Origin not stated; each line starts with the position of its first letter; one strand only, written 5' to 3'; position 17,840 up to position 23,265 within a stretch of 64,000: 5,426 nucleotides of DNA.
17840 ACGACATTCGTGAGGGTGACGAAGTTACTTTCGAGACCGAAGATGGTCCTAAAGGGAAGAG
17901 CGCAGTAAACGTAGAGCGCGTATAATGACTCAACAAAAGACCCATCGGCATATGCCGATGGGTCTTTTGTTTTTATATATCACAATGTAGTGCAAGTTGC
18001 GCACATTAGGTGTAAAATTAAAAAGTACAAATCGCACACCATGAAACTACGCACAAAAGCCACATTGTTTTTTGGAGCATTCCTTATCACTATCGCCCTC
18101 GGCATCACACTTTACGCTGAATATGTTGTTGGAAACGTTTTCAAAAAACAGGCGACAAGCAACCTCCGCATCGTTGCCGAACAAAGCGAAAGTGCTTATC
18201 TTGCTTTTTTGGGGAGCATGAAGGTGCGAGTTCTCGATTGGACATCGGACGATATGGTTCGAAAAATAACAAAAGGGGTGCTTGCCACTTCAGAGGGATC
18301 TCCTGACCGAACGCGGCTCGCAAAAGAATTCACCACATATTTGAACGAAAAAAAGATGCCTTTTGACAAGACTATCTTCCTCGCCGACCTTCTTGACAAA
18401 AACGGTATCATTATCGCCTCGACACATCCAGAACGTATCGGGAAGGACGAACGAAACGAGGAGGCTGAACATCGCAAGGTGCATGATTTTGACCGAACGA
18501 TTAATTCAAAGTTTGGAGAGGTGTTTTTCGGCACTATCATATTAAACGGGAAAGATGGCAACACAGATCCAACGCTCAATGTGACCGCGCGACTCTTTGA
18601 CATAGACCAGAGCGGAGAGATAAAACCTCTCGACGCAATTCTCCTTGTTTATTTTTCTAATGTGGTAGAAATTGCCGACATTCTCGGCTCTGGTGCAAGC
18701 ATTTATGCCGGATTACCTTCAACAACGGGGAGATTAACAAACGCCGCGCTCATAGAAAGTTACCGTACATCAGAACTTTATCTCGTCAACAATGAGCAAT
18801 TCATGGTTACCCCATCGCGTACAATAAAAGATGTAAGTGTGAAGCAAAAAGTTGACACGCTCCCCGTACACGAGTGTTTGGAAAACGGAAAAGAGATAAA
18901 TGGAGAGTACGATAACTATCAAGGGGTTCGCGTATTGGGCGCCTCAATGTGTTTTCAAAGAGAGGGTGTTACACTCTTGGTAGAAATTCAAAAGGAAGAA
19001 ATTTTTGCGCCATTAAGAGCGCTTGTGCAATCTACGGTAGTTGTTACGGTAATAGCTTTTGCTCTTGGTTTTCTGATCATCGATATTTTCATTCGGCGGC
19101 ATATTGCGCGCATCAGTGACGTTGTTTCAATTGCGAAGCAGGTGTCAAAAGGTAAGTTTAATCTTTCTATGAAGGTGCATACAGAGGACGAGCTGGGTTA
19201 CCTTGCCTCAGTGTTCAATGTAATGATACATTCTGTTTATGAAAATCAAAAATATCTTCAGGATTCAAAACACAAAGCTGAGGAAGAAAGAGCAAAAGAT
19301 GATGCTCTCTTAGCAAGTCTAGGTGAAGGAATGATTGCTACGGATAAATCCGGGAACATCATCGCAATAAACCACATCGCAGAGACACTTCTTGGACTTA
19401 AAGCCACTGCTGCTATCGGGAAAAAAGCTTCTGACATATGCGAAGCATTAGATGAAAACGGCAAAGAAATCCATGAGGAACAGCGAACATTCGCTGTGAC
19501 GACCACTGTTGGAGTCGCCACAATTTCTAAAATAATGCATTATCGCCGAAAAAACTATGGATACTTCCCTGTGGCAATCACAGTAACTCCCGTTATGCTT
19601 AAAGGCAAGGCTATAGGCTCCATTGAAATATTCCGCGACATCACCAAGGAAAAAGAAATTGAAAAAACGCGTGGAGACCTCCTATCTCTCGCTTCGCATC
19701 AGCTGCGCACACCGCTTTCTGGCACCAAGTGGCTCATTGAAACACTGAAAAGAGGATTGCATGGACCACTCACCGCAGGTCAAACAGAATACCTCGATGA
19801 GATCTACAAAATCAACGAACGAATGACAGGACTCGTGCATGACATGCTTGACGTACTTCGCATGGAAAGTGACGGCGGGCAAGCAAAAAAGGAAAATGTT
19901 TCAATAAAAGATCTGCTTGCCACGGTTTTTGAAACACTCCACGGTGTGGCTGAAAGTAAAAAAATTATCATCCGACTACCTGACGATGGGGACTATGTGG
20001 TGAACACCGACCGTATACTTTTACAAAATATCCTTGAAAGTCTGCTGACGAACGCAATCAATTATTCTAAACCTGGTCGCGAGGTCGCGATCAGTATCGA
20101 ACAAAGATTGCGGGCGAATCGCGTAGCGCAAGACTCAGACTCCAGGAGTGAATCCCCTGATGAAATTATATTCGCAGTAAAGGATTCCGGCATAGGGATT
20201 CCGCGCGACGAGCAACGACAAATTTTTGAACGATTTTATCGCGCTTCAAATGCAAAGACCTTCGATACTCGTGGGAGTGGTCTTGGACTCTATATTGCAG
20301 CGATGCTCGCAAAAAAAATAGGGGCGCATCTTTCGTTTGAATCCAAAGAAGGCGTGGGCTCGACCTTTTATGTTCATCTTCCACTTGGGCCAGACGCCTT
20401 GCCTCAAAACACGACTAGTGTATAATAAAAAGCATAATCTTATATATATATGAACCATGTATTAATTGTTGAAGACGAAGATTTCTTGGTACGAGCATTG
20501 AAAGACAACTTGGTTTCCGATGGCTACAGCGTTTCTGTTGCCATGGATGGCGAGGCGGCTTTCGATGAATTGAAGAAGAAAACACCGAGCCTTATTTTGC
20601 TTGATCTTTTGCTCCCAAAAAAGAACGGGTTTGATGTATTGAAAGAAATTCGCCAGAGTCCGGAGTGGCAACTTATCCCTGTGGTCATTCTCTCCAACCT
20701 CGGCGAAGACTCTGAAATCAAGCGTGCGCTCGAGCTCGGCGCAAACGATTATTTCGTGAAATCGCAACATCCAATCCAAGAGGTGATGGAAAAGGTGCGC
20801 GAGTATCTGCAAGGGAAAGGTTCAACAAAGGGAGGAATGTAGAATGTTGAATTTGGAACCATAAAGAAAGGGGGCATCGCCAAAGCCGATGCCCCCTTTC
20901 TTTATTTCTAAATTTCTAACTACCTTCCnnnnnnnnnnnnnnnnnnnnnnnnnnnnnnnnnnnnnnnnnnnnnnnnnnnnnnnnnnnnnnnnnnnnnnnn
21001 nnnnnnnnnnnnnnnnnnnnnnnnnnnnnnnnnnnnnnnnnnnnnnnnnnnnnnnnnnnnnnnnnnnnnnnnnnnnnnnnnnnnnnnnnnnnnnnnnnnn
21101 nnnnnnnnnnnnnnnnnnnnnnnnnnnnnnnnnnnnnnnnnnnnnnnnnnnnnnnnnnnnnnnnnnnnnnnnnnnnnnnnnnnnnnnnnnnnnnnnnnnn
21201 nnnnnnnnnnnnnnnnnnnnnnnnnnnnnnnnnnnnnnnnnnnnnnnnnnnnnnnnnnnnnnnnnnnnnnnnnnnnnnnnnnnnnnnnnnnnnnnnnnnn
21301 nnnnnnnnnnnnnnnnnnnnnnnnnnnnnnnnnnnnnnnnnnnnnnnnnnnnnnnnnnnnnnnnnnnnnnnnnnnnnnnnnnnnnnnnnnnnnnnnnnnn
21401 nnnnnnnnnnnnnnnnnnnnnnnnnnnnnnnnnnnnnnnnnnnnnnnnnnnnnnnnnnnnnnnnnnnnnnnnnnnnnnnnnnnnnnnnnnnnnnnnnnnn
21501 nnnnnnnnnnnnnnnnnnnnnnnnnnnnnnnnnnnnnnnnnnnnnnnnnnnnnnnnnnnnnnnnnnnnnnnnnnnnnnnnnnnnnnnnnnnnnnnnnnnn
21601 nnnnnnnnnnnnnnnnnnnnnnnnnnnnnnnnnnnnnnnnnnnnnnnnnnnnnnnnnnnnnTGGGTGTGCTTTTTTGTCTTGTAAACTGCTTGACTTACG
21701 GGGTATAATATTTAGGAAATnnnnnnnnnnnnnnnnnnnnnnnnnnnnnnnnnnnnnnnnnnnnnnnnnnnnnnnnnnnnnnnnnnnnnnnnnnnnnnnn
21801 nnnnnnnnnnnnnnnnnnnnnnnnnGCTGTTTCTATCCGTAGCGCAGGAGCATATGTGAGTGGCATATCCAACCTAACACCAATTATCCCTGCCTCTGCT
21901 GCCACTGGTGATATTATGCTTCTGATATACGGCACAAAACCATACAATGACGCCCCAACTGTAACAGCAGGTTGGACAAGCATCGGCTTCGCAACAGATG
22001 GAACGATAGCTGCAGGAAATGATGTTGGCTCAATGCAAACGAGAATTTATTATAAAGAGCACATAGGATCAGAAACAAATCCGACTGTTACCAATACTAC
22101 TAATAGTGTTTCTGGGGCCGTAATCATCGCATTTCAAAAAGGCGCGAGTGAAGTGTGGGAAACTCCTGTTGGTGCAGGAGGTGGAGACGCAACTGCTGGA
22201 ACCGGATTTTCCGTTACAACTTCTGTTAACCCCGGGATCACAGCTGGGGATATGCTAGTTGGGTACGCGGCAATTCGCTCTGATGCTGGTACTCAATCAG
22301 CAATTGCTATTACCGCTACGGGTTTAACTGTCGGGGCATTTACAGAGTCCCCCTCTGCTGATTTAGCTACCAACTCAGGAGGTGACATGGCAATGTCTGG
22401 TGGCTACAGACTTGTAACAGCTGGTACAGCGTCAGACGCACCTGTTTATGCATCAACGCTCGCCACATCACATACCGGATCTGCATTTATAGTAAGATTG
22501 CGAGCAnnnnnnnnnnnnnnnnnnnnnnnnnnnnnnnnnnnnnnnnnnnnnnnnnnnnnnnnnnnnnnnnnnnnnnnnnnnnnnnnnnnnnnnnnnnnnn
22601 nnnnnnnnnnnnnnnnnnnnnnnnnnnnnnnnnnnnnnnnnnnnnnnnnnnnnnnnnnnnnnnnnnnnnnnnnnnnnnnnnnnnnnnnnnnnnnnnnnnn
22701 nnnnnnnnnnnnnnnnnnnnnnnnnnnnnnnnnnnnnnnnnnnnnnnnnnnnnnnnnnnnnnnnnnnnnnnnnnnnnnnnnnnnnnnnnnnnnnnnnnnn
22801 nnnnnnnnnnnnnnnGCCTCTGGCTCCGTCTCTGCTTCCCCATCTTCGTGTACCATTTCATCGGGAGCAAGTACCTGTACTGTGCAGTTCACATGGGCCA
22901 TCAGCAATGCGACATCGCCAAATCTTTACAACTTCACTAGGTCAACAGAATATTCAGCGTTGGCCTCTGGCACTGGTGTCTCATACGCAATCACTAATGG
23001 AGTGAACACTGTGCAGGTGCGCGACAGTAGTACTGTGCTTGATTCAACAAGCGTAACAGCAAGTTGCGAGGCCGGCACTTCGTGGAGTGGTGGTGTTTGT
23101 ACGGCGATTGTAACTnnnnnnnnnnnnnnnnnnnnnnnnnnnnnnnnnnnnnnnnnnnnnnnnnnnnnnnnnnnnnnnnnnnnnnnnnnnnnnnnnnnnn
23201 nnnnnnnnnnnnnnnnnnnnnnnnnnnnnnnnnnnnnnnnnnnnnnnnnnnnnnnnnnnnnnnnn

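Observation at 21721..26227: Adjacent dockerin-bearing giant surface protein and cohesin-domain membrane protein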

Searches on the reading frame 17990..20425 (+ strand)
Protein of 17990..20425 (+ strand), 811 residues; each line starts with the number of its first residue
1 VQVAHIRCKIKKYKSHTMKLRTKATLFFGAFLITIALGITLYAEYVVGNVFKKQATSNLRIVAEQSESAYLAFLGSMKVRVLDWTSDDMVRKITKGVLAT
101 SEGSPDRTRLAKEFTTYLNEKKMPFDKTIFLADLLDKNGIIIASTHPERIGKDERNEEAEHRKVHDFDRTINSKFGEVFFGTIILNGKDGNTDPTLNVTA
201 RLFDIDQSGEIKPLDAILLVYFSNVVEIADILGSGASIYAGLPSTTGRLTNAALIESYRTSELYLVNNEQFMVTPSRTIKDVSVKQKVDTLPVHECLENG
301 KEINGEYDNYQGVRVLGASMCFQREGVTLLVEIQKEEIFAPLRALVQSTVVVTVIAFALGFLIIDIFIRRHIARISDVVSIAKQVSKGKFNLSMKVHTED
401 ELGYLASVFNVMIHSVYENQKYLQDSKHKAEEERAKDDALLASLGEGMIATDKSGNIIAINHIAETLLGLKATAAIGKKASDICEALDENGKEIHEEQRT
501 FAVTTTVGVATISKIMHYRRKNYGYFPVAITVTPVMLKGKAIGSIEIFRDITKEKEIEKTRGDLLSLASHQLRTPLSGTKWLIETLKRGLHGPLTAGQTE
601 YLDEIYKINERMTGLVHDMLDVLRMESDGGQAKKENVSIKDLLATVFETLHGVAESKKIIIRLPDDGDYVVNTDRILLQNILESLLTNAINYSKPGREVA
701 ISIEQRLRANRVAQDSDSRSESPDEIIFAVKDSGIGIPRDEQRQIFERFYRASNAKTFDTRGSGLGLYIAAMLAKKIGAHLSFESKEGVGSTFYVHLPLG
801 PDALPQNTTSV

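Call 66: search_protein_families(library=pfam, proteins=[window:17990-20425:+], max_evalue=0.1)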
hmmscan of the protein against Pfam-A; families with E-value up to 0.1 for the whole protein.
window:17990-20425:+ (811 aa): 11 families
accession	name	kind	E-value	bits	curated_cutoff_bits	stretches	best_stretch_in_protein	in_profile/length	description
PF02518.31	HATPase_c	-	5.6e-24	85.2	26.4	1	674-800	2-110/111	Histidine kinase-, DNA gyrase B-, and HSP90-like ATPase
PF00512.31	HisKA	-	7.7e-13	48.7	26.9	1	561-627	2-65/66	His Kinase A (phospho-acceptor) domain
PF13426.13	PAS_9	-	5.9e-12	46.2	27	1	446-553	2-103/103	PAS domain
PF00989.32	PAS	-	4.8e-08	33.4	22.6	1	438-551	4-113/113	PAS fold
PF08448.16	PAS_4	-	4e-06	27.5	23.1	1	442-555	2-109/110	PAS fold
PF00672.30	HAMP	-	5.1e-06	27.1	25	1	367-415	2-50/53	HAMP domain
PF12860.13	PAS_7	-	0.0016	19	27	1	441-558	1-114/115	PAS fold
PF13581.12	HATPase_c_2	-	0.025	15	27.4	1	685-777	39-112/127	Histidine kinase-like ATPase domain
PF05651.19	Diacid_rec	-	0.055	13.6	23.6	0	135-152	24-41/134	Putative sugar diacid recognition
PF24820.1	Diguanyl_cycl_sensor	-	0.061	13.7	28.1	0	441-482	2-43/109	Diguanylate cyclase-like sensor domain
PF02472.21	ExbD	-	0.067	13.7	25.4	0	653-714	49-108/128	Biopolymer transport protein ExbD/TolR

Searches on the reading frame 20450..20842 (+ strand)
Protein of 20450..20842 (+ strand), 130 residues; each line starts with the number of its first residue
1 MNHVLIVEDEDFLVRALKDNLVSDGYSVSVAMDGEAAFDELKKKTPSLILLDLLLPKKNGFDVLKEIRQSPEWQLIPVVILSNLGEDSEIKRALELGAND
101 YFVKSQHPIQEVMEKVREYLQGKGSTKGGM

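Call 66: search_protein_families(library=pfam, proteins=[window:20450-20842:+], max_evalue=0.1)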
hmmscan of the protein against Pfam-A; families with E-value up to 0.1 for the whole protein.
window:20450-20842:+ (130 aa): 2 families
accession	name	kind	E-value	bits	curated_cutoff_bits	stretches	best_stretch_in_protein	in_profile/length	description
PF00072.30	Response_reg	-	2.7e-24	85.9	30.2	1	4-108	1-103/111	Response regulator receiver domain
PF23198.2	PDE8A_N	-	0.016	15.5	29.6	1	4-107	13-120/147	PDE8A-like, N-terminal domain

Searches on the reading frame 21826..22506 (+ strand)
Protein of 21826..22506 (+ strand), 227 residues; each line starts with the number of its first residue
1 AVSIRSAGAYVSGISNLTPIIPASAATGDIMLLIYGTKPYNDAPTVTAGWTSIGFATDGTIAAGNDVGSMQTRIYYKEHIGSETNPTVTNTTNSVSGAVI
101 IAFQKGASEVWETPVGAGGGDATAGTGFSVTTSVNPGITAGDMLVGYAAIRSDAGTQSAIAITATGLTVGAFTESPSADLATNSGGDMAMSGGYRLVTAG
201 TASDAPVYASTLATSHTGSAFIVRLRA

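Call 66: search_protein_families(library=pfam, proteins=[window:21826-22506:+], max_evalue=0.1)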
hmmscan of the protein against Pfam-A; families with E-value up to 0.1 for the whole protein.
window:21826-22506:+ (227 aa): 0 families

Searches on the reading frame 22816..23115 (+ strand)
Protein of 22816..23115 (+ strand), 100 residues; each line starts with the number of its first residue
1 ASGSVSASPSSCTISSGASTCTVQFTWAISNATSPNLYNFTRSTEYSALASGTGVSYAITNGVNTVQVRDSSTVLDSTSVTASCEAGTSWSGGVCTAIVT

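Call 66: search_protein_families(library=pfam, proteins=[window:22816-23115:+], max_evalue=0.1)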
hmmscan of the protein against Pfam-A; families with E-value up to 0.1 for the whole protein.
window:22816-23115:+ (100 aa): 0 families
